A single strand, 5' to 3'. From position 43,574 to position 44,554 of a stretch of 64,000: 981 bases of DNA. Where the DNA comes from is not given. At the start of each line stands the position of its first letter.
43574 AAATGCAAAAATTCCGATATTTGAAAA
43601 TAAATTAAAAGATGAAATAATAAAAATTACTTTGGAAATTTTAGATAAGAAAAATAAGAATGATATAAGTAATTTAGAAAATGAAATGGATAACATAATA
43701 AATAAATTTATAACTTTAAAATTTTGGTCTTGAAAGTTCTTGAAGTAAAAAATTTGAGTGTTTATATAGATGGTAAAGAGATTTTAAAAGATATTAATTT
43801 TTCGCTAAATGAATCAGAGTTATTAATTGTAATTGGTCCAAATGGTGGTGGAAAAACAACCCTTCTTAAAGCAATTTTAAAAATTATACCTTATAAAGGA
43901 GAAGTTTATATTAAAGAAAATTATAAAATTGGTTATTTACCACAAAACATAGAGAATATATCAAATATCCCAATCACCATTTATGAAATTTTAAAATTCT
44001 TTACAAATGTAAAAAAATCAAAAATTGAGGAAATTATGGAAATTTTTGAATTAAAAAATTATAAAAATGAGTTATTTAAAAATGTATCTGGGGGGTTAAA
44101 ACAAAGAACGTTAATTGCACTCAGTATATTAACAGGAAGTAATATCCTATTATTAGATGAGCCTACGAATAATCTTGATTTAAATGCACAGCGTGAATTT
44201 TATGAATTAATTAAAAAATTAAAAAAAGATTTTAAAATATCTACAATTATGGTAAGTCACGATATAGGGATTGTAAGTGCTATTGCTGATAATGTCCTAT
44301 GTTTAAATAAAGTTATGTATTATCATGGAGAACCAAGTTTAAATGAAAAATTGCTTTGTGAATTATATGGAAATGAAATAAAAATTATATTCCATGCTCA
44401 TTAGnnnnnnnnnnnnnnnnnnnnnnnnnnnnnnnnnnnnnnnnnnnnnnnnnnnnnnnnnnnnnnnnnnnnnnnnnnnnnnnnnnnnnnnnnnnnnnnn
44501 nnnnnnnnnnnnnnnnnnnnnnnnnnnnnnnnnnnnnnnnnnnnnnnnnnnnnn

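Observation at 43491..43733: TaqI/Eco57I-like N6-adenine MTase truncated by a -1 frameshift in a T6 homopolymer; the conserved C-terminal tail is intact in the +1 frame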

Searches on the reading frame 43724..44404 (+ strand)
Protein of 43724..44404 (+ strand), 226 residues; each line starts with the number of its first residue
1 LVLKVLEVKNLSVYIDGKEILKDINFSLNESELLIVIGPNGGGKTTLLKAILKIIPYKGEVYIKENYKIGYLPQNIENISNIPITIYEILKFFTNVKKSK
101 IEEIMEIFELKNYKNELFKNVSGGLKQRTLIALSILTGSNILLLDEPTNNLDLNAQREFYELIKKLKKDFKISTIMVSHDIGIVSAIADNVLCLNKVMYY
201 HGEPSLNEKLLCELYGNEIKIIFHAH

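Call 4: search_protein_families(library=pfam, proteins=[window:43724-44404:+], max_evalue=0.01)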
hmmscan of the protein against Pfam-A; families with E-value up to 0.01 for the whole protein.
window:43724-44404:+ (226 aa): 15 families
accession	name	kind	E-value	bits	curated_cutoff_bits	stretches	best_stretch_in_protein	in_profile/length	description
PF00005.33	ABC_tran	-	1.7e-23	84.2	25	1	21-149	1-137/137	ABC transporter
PF13304.12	AAA_21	-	1.1e-14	55.7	27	2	71-184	184-303/304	AAA domain, putative AbiEii toxin, Type IV TA system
PF02463.25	SMC_N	-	3.2e-07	30.5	40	1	92-186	111-204/220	RecF/RecN/SMC N terminal domain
PF09818.15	ABC_ATPase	-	1.4e-06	28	23.2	1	139-196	188-248/283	P-loop domain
PF13175.12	AAA_15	-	4e-06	27.1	32.1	0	22-105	15-103/374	AAA ATPase domain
PF13476.12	AAA_23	-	0.0003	21.9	27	0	7-71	3-58/201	AAA domain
PF13514.12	AAA_27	-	0.00053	20.1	22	1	23-54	18-49/206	AAA domain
PF13401.12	AAA_22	-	0.00072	20.3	27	1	32-177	6-121/130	AAA domain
PF13555.12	AAA_29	-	0.0017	18.5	27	1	27-54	18-45/61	P-loop containing region of AAA domain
PF05621.17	TniB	-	0.002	18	22.4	0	138-177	119-160/189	Bacterial TniB protein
PF00437.27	T2SSE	-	0.002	17.3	24.9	1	28-58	138-169/370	Type II/IV secretion system protein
PF20720.3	nSTAND3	-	0.0047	17.1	27.2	1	22-57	8-43/155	Novel STAND NTPase 3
PF13173.12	AAA_14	-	0.0061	17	27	0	32-146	3-105/129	AAA domain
PF13521.12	AAA_28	-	0.0073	17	27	0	35-95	3-59/164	AAA domain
PF25201.1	nSTAND6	-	0.0095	16.4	27.7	0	19-60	6-47/148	Novel STAND NTPase 6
